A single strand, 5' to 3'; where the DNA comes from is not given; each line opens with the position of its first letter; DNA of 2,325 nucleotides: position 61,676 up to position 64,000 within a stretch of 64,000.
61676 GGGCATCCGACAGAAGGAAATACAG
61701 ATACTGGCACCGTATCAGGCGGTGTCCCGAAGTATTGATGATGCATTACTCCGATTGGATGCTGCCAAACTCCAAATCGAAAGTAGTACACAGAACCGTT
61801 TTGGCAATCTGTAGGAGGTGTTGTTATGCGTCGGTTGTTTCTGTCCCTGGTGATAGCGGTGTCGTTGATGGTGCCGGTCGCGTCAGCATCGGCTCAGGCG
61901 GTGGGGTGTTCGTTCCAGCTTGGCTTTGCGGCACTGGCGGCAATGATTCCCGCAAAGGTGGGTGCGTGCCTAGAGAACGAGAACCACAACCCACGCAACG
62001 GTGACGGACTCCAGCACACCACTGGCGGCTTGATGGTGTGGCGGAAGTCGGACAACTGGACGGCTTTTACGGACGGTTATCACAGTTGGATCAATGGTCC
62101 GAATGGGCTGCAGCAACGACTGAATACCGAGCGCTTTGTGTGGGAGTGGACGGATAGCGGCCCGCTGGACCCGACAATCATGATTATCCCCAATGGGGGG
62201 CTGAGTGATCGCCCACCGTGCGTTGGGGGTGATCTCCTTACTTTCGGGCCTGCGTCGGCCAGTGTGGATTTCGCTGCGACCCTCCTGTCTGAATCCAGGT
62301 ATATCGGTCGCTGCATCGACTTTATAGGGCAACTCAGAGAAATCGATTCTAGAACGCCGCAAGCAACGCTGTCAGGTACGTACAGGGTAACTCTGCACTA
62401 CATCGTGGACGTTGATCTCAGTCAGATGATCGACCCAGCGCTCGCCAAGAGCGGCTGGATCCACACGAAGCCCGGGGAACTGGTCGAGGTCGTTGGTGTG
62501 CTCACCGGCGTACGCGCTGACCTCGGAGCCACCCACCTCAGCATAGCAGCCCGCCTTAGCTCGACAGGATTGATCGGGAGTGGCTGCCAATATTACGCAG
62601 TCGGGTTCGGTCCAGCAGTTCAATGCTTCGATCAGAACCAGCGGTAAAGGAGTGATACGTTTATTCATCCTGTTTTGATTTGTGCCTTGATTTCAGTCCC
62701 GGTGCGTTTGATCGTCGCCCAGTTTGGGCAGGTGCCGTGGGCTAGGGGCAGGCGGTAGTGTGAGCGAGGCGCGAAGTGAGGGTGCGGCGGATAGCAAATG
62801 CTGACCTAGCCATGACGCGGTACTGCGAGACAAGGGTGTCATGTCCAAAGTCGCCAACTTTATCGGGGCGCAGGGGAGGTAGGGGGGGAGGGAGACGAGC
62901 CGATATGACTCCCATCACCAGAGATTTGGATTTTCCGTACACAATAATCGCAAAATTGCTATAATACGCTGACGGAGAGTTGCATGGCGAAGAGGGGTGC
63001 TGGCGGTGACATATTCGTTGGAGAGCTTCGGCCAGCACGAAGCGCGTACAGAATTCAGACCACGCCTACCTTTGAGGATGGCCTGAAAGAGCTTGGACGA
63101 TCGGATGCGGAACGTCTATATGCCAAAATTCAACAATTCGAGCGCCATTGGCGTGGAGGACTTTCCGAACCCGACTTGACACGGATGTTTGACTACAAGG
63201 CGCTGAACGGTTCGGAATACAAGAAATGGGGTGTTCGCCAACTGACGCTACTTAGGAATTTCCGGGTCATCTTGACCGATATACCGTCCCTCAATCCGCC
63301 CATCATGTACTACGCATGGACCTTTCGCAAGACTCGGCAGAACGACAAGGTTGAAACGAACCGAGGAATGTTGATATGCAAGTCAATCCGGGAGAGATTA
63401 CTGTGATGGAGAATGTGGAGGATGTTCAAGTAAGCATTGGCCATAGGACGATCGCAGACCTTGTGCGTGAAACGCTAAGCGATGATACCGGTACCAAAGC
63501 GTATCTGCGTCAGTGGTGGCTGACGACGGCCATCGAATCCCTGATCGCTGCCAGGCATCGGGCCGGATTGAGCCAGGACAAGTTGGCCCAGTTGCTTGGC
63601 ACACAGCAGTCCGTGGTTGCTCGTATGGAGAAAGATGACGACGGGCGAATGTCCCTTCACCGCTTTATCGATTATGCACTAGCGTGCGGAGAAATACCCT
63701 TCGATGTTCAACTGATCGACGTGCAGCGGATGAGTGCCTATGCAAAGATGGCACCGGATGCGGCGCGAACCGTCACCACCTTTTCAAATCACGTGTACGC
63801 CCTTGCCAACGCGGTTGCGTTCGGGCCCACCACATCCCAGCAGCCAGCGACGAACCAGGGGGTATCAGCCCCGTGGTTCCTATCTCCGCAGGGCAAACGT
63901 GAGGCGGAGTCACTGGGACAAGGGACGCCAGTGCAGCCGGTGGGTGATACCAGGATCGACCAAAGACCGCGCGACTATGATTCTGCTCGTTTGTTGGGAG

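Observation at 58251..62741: Array of accessory gene cassettes each led by a conserved 40-bp hairpin + Shine-Dalgarno element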

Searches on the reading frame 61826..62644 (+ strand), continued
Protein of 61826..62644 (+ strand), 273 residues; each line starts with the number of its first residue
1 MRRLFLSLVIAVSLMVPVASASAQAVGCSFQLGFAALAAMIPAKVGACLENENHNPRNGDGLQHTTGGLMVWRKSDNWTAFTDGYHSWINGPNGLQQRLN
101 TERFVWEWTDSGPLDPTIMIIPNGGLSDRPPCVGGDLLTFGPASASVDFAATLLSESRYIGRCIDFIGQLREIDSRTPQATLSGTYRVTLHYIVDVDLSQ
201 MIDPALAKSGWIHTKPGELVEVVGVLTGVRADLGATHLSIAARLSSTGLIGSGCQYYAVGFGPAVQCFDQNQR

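Call 97: search_protein_families(library=phrogs, proteins=[L023:1251-1391:+, L020:3838-3981:+, L047:7493-7717:+], max_evalue=10)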
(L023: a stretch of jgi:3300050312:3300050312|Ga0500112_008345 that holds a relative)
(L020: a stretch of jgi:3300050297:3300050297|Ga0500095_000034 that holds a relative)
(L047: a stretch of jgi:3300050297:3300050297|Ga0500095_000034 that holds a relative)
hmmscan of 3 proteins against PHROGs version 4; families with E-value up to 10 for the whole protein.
L023:1251-1391:+ (47 aa): 18 families
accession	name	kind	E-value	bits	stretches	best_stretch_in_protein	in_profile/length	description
phrog_22898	-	unknown function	0.019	16.1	1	17-37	2-22/163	-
phrog_16989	-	moron, auxiliary metabolic gene and host takeover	0.02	15.9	1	16-41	6-31/122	membrane protein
phrog_26465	-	unknown function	0.026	15.4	1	10-28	5-23/70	-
phrog_37667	-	unknown function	0.053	14.5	1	17-39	5-28/64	-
phrog_17897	-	unknown function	0.053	14.4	1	3-44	44-88/129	-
phrog_1494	-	unknown function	0.06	13.5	1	9-28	192-211/226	-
phrog_7051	-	unknown function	0.064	13.9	1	17-34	12-29/37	-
phrog_9700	-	unknown function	0.075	12.9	1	15-39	5-29/483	-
phrog_4852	-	unknown function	0.076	13.7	1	15-38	12-37/194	-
phrog_27136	-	unknown function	0.1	13.1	1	17-41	2-25/224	-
phrog_10714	-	unknown function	0.11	13.8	1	9-38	66-97/109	-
phrog_32168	-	unknown function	0.18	13.1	2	15-27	15-27/63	-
phrog_9188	-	unknown function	0.18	13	1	18-38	40-62/70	-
phrog_20179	-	unknown function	0.19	12.2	1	18-39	239-259/263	-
phrog_4030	-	unknown function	0.48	11.6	1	11-29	62-80/85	-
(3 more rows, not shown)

L020:3838-3981:+ (48 aa): 0 families

L047:7493-7717:+ (75 aa): 4 families
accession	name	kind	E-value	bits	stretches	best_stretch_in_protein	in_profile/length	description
phrog_38199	-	moron, auxiliary metabolic gene and host takeover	6.6e-23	81.4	1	10-70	1-61/67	membrane associated protein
phrog_34509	-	unknown function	6.2e-08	33.5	1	9-67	1-61/65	-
phrog_13243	-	unknown function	0.11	14.1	1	1-68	1-67/84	-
phrog_5323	-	unknown function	0.25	12.5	1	38-57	2-21/69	-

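Call 98: search_dna_similar(query=L047:7493-7717:+, collection=phages, mode=protein, max_evalue=0.001, max_rows=25)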
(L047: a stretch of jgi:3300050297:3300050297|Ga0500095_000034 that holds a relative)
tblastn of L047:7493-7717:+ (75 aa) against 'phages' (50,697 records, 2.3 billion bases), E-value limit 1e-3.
Records with a match: 9; places in all: 9; records where one place covers at least 80% of the query: 2.
Best place of each record, by identity: <60% 9.
By first word of the organism name: Paenibacillus 7; Bacteriophage 2.
By host as written in the record: Paenibacillus larvae ATCC 9545 4; Paenibacillus glucanolyticus P073A 2; Paenibacillus larvae 2; Paenibacillus larvae subsp. larvae strain Eric_V 1.
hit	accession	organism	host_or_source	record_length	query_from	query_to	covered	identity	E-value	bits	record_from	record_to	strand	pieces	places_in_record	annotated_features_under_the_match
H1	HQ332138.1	Paenibacillus phage PG1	Paenibacillus glucanolyticus P073A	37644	1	71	95%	45.1%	7e-10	58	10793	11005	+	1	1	none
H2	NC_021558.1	Paenibacillus phage PG1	Paenibacillus glucanolyticus P073A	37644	1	71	95%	45.1%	7e-10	58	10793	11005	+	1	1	none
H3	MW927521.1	Paenibacillus phage Norbert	Paenibacillus larvae ATCC 9545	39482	22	71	67%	50.0%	5e-10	59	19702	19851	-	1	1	Pmp3-like protein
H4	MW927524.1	Paenibacillus phage Riker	Paenibacillus larvae ATCC 9545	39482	22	71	67%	50.0%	5e-10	59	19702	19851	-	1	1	Pmp3-like protein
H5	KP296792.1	Bacteriophage Lily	Paenibacillus larvae ATCC 9545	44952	22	71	67%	50.0%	5e-10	59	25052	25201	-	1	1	hemolysin BL-like protein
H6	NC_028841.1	Bacteriophage Lily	Paenibacillus larvae ATCC 9545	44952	22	71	67%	50.0%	5e-10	59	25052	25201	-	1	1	membrane associated protein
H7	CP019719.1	Paenibacillus phage phiERICV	Paenibacillus larvae subsp. larvae ...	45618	22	73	69%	44.2%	4e-9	56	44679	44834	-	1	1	membrane protein YqaE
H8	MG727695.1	Paenibacillus phage BN12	Paenibacillus larvae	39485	22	70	65%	42.9%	5e-5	44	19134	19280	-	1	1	putative YqaE/Pmp3 family membrane protein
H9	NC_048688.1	Paenibacillus phage BN12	Paenibacillus larvae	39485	22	70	65%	42.9%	5e-5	44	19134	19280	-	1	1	membrane associated protein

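Call 99: get_annotated_region(hit=H3, flank=150)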
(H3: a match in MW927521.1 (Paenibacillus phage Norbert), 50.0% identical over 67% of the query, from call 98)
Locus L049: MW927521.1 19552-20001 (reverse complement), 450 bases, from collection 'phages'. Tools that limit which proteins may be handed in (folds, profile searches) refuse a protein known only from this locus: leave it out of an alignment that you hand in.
description: Paenibacillus phage Norbert, complete genome.
organism: Paenibacillus phage Norbert (NCBI taxid 2835997)
taxonomy: Viruses; Duplodnaviria; Heunggongvirae; Uroviricota; Caudoviricetes; Fernvirus
host: Paenibacillus larvae ATCC 9545; source: AFB-infected honey bee hive frame; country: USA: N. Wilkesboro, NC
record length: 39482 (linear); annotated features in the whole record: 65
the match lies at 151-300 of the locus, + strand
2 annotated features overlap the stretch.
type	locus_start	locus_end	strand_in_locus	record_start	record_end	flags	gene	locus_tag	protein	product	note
CDS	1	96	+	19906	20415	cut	-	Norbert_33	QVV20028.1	hypothetical protein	-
CDS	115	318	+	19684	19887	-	-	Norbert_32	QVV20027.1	Pmp3-like protein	-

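Call 100: get_annotated_region(hit=H1, flank=150)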
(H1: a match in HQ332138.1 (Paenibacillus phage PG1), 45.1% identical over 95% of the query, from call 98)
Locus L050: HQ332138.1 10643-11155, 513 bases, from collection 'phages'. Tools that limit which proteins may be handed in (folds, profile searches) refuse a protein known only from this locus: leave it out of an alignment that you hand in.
description: Paenibacillus phage PG1 genomic sequence.
organism: Paenibacillus phage PG1 (NCBI taxid 754053)
taxonomy: Viruses; Duplodnaviria; Heunggongvirae; Uroviricota; Caudoviricetes
host: Paenibacillus glucanolyticus P073A; source: -; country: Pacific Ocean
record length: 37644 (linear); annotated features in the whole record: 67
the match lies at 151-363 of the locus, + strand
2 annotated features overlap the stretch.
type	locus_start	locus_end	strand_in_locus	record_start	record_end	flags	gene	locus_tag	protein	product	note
CDS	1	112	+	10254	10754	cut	-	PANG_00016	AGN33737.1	hypothetical protein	-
CDS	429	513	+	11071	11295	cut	-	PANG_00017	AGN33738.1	hypothetical protein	-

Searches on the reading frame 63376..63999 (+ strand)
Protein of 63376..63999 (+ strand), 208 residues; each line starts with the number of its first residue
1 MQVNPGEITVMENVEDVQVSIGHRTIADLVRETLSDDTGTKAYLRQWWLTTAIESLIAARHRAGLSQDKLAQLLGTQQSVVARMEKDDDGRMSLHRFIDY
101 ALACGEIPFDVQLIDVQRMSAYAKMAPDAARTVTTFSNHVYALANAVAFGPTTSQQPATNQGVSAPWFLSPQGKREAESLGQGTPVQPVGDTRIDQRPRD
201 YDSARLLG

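Call 12: search_protein_families(library=pfam, proteins=[window:63376-63999:+], max_evalue=0.01)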
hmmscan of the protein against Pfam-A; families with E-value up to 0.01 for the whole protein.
window:63376-63999:+ (208 aa): 4 families
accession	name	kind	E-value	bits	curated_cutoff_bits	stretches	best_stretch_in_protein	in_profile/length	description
PF13560.12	HTH_31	-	4.7e-05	24.1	27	1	59-104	9-54/64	Helix-turn-helix domain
PF01381.28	HTH_3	-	7.4e-05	23.1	23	1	58-110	3-53/55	Helix-turn-helix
PF13744.12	HTH_37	-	0.00038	20.6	27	1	55-105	22-72/80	Helix-turn-helix domain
PF13413.12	HTH_25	-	0.0075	16.5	24.6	0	56-89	2-35/62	Helix-turn-helix domain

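Call 13: search_protein_families(library=phrogs, proteins=[window:63376-63999:+], max_evalue=0.01)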
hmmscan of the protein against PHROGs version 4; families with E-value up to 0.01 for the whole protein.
window:63376-63999:+ (208 aa): 7 families
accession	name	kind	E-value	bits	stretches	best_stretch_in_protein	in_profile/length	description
phrog_1373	-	transcription regulation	2.8e-09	38.1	1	54-119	66-129/166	transcriptional regulator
phrog_2339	-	DNA, RNA and nucleotide metabolism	4.4e-06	27.6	1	51-106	25-80/98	HTH DNA binding protein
phrog_2328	-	transcription regulation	0.00048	20.9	1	56-88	20-52/128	transcriptional repressor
phrog_6831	-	transcription regulation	0.00049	21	1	46-86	3-40/68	transcriptional regulator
phrog_2104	-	unknown function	0.00096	20.3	1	52-88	40-76/103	-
phrog_7241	-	transcription regulation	0.0012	19.9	1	54-104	64-115/122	transcriptional regulator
phrog_7950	-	transcription regulation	0.0041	18.2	1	55-90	11-46/68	transcriptional repressor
